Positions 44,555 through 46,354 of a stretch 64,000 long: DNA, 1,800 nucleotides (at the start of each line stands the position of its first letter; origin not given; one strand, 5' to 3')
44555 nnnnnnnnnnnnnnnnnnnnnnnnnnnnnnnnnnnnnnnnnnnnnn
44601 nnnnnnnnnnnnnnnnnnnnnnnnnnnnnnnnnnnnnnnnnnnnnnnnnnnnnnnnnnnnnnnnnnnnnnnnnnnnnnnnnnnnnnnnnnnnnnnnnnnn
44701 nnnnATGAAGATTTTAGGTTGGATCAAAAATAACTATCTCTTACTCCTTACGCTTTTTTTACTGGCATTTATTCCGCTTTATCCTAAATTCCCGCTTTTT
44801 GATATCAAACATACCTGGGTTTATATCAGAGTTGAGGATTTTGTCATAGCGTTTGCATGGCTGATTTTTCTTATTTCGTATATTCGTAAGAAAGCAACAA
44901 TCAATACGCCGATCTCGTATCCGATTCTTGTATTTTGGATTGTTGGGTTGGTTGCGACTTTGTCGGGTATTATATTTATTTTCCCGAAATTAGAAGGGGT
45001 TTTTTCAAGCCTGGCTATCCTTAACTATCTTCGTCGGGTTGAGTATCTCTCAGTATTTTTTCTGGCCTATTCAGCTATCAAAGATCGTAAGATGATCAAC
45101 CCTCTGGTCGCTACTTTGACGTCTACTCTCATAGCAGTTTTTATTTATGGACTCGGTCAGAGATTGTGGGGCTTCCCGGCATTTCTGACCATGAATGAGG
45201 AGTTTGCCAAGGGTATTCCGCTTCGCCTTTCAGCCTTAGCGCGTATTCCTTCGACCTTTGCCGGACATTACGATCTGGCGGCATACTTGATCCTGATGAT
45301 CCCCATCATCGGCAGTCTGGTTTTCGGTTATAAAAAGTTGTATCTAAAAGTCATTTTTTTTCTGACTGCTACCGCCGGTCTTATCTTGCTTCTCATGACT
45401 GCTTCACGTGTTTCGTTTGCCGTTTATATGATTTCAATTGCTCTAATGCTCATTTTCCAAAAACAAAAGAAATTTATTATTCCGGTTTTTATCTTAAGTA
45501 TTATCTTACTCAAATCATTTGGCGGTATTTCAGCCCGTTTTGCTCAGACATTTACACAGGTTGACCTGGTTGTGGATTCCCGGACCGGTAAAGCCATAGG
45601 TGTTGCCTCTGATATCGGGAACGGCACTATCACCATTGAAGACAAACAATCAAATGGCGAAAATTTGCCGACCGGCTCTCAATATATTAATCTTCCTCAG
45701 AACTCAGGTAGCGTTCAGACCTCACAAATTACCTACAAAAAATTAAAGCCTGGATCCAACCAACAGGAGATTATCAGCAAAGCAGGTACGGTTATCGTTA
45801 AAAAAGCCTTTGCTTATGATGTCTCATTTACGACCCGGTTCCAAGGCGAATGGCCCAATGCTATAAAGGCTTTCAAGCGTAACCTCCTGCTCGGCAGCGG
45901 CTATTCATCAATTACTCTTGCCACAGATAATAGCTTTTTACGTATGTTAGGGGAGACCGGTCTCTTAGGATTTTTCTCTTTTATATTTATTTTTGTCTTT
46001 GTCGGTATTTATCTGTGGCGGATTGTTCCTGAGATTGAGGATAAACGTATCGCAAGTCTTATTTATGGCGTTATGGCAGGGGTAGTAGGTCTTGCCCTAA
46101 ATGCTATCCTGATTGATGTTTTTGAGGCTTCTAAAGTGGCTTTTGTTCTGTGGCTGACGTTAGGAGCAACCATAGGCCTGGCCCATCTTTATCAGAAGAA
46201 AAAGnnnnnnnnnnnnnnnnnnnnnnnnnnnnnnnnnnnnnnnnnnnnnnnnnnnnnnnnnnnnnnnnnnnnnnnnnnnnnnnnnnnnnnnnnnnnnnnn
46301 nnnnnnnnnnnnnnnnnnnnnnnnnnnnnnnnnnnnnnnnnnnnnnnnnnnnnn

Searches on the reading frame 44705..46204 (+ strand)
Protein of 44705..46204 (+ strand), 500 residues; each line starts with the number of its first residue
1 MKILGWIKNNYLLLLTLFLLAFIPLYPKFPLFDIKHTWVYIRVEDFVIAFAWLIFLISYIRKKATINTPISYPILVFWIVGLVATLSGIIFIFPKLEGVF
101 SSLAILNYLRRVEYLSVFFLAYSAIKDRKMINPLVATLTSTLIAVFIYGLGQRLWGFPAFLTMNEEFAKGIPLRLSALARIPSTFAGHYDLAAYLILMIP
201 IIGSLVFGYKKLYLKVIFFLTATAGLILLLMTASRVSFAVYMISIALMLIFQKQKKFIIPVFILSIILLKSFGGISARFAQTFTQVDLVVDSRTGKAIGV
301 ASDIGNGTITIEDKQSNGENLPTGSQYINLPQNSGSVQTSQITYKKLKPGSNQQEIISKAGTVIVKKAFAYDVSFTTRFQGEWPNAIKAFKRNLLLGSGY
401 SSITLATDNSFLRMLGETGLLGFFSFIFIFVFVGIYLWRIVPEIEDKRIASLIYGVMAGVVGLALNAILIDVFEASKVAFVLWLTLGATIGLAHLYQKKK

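Call 74: search_protein_families(library=pfam, proteins=[window:44705-46204:+], max_evalue=1)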
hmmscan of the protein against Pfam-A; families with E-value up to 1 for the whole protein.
window:44705-46204:+ (500 aa): 1 family
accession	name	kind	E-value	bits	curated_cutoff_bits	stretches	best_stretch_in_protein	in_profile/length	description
PF04932.20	Wzy_C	-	2.4e-07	31.1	31.7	1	224-427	5-149/149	O-Antigen ligase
